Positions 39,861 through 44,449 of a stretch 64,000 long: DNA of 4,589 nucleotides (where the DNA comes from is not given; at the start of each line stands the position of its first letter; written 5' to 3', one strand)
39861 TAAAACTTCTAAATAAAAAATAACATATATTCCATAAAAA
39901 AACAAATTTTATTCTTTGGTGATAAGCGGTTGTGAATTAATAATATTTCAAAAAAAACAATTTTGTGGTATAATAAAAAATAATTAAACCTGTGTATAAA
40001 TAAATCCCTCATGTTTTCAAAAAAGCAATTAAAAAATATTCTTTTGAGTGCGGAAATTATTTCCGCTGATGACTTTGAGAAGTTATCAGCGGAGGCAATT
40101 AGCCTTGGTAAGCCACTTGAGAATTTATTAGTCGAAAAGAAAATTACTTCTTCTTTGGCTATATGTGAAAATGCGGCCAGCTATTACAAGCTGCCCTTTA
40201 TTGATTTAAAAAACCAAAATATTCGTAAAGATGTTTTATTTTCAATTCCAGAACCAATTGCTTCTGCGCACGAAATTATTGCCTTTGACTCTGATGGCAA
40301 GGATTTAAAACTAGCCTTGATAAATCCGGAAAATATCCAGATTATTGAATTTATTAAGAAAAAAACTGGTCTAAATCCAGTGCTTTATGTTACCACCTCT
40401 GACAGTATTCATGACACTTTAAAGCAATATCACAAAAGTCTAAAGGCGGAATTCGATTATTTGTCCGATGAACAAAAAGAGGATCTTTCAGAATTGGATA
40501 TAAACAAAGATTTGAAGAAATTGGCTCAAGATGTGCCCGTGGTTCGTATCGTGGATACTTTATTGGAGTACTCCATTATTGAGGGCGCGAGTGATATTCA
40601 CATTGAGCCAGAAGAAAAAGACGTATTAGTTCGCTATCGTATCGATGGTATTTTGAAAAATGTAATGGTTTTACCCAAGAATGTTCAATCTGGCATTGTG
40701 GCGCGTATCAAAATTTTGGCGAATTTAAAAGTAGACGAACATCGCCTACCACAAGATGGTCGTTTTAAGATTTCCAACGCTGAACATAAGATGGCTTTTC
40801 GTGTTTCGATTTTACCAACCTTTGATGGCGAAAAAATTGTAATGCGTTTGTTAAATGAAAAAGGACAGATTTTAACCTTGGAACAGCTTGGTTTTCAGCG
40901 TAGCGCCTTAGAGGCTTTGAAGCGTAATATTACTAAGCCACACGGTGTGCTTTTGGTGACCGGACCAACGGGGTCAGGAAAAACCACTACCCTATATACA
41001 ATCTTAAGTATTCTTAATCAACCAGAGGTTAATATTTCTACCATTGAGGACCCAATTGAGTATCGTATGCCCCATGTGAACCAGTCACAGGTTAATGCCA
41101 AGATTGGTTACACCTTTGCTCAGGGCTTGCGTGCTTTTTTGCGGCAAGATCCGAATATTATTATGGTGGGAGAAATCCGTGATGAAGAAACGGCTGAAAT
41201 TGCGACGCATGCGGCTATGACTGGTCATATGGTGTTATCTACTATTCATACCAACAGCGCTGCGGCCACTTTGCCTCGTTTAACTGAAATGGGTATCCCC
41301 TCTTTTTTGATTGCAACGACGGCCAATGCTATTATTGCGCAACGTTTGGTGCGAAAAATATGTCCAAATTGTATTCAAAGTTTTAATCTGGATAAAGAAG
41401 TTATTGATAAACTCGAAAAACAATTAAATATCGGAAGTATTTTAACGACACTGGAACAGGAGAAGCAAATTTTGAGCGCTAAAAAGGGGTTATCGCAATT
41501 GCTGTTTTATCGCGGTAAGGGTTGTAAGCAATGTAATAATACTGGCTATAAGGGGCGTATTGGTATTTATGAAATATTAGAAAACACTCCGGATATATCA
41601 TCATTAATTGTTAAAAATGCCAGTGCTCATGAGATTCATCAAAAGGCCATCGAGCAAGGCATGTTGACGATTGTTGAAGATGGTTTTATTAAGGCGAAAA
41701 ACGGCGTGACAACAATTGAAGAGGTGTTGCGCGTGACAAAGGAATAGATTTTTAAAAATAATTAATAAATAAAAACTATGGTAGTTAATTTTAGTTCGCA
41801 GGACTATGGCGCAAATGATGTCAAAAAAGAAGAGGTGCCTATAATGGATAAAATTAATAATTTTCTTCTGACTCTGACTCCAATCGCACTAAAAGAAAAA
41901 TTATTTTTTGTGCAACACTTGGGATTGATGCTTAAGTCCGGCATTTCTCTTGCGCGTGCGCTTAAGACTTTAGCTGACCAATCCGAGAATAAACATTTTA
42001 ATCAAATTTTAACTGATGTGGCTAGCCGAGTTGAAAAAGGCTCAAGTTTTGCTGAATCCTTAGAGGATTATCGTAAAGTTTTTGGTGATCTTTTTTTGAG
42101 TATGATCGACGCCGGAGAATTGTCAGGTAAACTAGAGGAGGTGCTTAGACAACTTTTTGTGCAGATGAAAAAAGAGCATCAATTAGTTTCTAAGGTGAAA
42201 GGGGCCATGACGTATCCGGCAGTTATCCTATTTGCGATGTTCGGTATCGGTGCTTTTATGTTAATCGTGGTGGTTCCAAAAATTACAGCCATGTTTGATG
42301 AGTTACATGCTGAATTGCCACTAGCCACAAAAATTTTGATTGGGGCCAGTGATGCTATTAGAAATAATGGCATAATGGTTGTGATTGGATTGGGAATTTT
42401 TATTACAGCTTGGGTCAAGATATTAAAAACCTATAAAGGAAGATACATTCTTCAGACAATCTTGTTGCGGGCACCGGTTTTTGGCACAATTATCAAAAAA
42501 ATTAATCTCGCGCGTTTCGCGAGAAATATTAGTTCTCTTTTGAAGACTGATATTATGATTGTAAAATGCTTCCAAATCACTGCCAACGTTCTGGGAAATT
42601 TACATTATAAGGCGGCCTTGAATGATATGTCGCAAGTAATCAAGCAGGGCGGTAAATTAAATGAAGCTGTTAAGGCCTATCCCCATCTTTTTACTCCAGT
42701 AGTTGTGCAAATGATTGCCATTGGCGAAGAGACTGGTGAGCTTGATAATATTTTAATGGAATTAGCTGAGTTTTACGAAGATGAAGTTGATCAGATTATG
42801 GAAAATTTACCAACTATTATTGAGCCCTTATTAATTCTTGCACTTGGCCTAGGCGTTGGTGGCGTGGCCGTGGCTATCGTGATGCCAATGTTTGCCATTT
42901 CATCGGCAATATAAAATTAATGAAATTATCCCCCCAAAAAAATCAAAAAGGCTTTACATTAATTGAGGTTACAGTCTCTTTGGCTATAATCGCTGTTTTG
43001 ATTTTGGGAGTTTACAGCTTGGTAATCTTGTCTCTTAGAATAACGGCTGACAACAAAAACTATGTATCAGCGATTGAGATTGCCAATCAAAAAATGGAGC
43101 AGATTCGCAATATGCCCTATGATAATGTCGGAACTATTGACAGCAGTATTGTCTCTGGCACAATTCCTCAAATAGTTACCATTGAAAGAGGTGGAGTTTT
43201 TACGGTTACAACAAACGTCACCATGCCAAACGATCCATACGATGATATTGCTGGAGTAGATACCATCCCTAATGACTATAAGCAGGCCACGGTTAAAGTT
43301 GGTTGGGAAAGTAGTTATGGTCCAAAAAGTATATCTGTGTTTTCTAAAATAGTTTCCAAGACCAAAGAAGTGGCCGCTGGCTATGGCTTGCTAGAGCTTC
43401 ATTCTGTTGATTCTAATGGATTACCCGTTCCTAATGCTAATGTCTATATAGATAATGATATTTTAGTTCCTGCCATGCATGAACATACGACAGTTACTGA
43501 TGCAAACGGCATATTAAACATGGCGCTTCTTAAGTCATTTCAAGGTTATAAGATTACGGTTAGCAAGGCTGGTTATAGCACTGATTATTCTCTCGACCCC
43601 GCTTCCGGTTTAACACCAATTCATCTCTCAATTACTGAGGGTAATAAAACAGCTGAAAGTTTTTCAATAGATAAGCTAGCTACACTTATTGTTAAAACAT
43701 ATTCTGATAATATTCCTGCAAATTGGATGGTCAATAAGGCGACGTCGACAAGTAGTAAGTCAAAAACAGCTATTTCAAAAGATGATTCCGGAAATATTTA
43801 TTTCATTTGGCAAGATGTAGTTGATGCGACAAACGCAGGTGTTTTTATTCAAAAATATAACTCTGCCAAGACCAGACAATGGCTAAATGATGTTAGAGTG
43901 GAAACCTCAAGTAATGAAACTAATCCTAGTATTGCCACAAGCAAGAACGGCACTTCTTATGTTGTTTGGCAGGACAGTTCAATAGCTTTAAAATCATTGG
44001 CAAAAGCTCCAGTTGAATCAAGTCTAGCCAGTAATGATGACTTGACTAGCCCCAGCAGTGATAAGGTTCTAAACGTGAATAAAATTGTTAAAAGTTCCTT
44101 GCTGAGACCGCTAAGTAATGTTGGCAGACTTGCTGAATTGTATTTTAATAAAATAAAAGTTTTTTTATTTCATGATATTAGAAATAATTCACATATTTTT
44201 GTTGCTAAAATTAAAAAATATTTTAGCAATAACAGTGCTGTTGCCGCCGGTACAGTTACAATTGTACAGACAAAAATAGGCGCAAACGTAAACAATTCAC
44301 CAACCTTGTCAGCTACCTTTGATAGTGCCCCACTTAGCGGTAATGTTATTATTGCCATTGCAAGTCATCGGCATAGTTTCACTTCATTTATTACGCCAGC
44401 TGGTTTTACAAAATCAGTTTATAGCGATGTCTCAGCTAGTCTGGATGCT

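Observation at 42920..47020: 1,366-aa protein with a textbook prepilin N-terminus fused to propeller-type repeats, a candidate pilus-displayed adhesin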

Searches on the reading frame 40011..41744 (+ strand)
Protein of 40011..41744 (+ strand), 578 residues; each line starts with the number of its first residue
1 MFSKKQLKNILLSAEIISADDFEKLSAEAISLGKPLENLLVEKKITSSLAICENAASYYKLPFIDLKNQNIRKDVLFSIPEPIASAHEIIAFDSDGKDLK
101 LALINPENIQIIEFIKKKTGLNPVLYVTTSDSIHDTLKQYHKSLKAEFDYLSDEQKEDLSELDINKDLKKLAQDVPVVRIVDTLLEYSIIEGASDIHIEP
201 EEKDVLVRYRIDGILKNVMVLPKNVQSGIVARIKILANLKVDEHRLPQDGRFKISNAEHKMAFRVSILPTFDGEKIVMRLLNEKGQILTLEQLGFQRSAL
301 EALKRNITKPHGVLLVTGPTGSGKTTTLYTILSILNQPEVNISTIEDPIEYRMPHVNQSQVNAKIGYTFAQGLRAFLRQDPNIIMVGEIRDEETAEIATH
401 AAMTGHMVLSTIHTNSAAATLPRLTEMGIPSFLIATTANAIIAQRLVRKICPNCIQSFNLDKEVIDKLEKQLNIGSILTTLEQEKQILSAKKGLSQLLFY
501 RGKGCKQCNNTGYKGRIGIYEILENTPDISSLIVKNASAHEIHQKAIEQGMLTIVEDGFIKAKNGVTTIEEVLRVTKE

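Call 5: search_protein_families(library=pfam, proteins=[window:40011-41744:+], max_evalue=0.1)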
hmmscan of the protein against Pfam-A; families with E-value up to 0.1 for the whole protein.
window:40011-41744:+ (578 aa): 26 families (the best 25 are shown)
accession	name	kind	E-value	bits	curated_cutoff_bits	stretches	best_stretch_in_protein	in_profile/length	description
PF00437.27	T2SSE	-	4.5e-131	437.3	24.9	1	172-574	3-370/370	Type II/IV secretion system protein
PF05157.20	MshEN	-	5.8e-10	39.5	23.1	1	59-143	1-86/90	MshEN domain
PF25199.1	nSTAND_NTPase5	-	3.7e-05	24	34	1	292-355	17-86/145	Novel STAND NTPase 5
PF13401.12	AAA_22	-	0.00031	21.5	27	1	310-341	4-33/130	AAA domain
PF20720.3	nSTAND3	-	0.00038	20.6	27.2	1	306-347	12-53/155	Novel STAND NTPase 3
PF04851.21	ResIII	-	0.00054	20.4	22.5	1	296-337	8-49/164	Type III restriction enzyme, res subunit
PF00005.33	ABC_tran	-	0.0007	20.7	25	1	312-381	12-72/137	ABC transporter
PF13191.12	AAA_16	-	0.00072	20.5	32.6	1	296-339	8-52/167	AAA ATPase domain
PF03215.21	Rad17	-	0.0018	18.7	23.8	1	308-360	42-91/186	Rad17 P-loop domain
PF13245.12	AAA_19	-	0.0019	18.8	25.1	1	309-339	9-39/134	AAA domain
PF13555.12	AAA_29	-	0.0023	18.1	27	1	309-335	20-46/61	P-loop containing region of AAA domain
PF13604.12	AAA_30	-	0.0024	18.1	27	1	301-336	8-43/191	AAA domain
PF13086.12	AAA_11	-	0.0058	16.9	27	1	297-337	4-43/257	AAA domain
PF13476.12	AAA_23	-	0.011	16.9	27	1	311-336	19-44/201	AAA domain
PF00485.24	PRK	-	0.024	14.9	22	1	315-356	3-44/196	Phosphoribulokinase / Uridine kinase family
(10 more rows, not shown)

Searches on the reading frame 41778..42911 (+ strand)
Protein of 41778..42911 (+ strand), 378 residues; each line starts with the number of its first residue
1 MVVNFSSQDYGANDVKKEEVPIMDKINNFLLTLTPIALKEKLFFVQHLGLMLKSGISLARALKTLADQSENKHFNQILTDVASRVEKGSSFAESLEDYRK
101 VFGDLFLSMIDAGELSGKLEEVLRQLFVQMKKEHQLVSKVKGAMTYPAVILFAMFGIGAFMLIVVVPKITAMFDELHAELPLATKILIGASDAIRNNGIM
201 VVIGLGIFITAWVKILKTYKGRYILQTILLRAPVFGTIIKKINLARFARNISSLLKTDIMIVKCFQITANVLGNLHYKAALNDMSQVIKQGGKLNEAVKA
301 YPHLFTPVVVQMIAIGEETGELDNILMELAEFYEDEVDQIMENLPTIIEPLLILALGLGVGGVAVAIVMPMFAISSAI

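Call 5: search_protein_families(library=pfam, proteins=[window:41778-42911:+], max_evalue=0.1)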
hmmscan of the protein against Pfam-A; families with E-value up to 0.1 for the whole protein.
window:41778-42911:+ (378 aa): 1 family
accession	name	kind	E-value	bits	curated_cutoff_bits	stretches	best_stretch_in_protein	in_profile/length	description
PF00482.28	T2SSF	-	1.6e-57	193.3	25.2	2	44-167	1-125/125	Type II secretion system (T2SS), protein F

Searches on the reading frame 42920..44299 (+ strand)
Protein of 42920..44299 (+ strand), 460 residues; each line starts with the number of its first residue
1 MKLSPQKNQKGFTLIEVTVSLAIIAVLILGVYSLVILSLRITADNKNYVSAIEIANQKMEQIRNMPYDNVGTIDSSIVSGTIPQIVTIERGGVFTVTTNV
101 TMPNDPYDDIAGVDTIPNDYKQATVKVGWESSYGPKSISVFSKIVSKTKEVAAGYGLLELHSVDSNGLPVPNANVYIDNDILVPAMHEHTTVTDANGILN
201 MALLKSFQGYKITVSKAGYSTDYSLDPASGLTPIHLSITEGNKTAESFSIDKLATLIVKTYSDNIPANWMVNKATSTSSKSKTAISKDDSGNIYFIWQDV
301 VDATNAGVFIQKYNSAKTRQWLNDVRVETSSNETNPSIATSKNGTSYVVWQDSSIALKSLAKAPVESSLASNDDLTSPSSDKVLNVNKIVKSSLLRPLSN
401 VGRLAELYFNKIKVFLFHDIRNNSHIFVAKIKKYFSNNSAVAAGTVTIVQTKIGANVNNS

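Call 23: predict_structure(alignment_id=A3)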
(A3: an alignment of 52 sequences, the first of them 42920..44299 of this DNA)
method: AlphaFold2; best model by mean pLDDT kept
length: 460 residues; sequences in the alignment: 52
mean_pLDDT: 74.4   pTM: 0.37
mean pLDDT of the five models: 74.4, 73.3, 70.9, 70.7, 69.8
residues with pLDDT >= 90: 138; 70-90: 159; 50-70: 77; < 50: 86
segments of 3 or more residues with pLDDT < 50: 1-3, 107-117, 362-400, 434-460
pLDDT, mean of each block of 10 residues (from residue 1): 52 79 92 91 92 94 84 79 92 92 61 48 92 92 70 73 92 92 79 87 87 93 89 86 85 71 56 81 90 91 85 89 83 87 88 63 46 44 41 43 60 57 53 45 38 37
secondary structure, 60 per line:
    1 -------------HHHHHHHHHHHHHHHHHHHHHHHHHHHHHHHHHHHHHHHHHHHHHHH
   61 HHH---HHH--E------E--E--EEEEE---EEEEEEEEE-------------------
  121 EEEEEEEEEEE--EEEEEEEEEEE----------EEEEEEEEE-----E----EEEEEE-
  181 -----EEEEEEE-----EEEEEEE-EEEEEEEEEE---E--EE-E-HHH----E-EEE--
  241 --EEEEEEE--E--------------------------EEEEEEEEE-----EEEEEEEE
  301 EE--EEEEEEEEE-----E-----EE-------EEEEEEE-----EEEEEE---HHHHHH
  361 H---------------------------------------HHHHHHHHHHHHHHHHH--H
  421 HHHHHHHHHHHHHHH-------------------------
elements in order: H14-63 E85-89 E93-101 E121-131 E134-144 E155-163 E174-179 E186-192 E198-204 E206-215 E236-238 E243-249 E279-287 E293-302 E305-313 E334-340 E346-351 H355-361 H401-417 H420-435

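Call 29: fold_search(model_id=the predicted structure, library=pdb)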
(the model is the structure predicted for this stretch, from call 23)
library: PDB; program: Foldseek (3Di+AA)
matches with E <= 10: 802; with E <= 0.001: 11
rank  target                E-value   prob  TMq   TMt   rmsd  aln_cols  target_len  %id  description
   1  6fwv_B                7.4e-05  1.00  0.16  0.14  22.7       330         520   10  The Bacillus anthracis TIE protein (released 2018-08-08)
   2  6fwv_A                1.2e-04  1.00  0.16  0.14  22.7       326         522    9  The Bacillus anthracis TIE protein (released 2018-08-08)
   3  3kpt_B                2.0e-04  1.00  0.16  0.21   8.7       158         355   21  Crystal structure of BcpA, the major pilin subunit of Bacillus cereus (released 2009-11-24)
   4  3rkp_A                2.0e-04  1.00  0.16  0.20  14.5       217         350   16  Crystal structure of BcpA*(D312A), the major pilin subunit of Bacillus cereus (released 2012-05-30)
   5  1dlm_A                2.2e-04  1.00  0.16  0.23  10.2       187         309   13  STRUCTURE OF CATECHOL 1,2-DIOXYGENASE FROM ACINETOBACTER CALCOACETICUS NATIVE DATA (released 2000-05-23)
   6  3kpt_A                3.0e-04  1.00  0.17  0.21  14.2       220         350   17  Crystal structure of BcpA, the major pilin subunit of Bacillus cereus (released 2009-11-24)
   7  3rkp_B                3.1e-04  1.00  0.16  0.21  14.6       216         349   17  Crystal structure of BcpA*(D312A), the major pilin subunit of Bacillus cereus (released 2012-05-30)
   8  4oq1                  8.6e-04  0.97  0.16  0.22  27.3       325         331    9  Structure of the Streptococcal ancillary pilin (released 2014-04-23)
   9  8qox_B                9.1e-04  0.99  0.18  0.18  27.1       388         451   10  Two-component assembly of SlaA and SlaB S-layer proteins of Sulfolobus acidocaldarius (released 2024-02-21)
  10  2boy_C                9.6e-04  1.00  0.17  0.29   7.5       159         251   10  Crystal structure of 3-ChloroCatechol 1,2-Dioxygenase from Rhodococcus Opacus 1CP (released 2006-08-24)
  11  9h68_B                9.6e-04  1.00  0.18  0.20  20.4       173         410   12  Crystal Structure of the spore gernation lytic transglycosylase SleC from Clostridioides difficile in its zymogenic fo (released 2025-02-12)
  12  9h68_A                1.0e-03  1.00  0.18  0.20  21.3       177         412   11  Crystal Structure of the spore gernation lytic transglycosylase SleC from Clostridioides difficile in its zymogenic fo (released 2025-02-12)
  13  3mn8_C                1.2e-03  1.00  0.16  0.19   2.6        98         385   19  Structure of Drosophila melanogaster carboxypeptidase D isoform 1B short (released 2010-07-28)
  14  3mn8_B                1.3e-03  1.00  0.16  0.19   2.5        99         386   19  Structure of Drosophila melanogaster carboxypeptidase D isoform 1B short (released 2010-07-28)
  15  3mn8_D                1.3e-03  1.00  0.16  0.19   2.6        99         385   19  Structure of Drosophila melanogaster carboxypeptidase D isoform 1B short (released 2010-07-28)
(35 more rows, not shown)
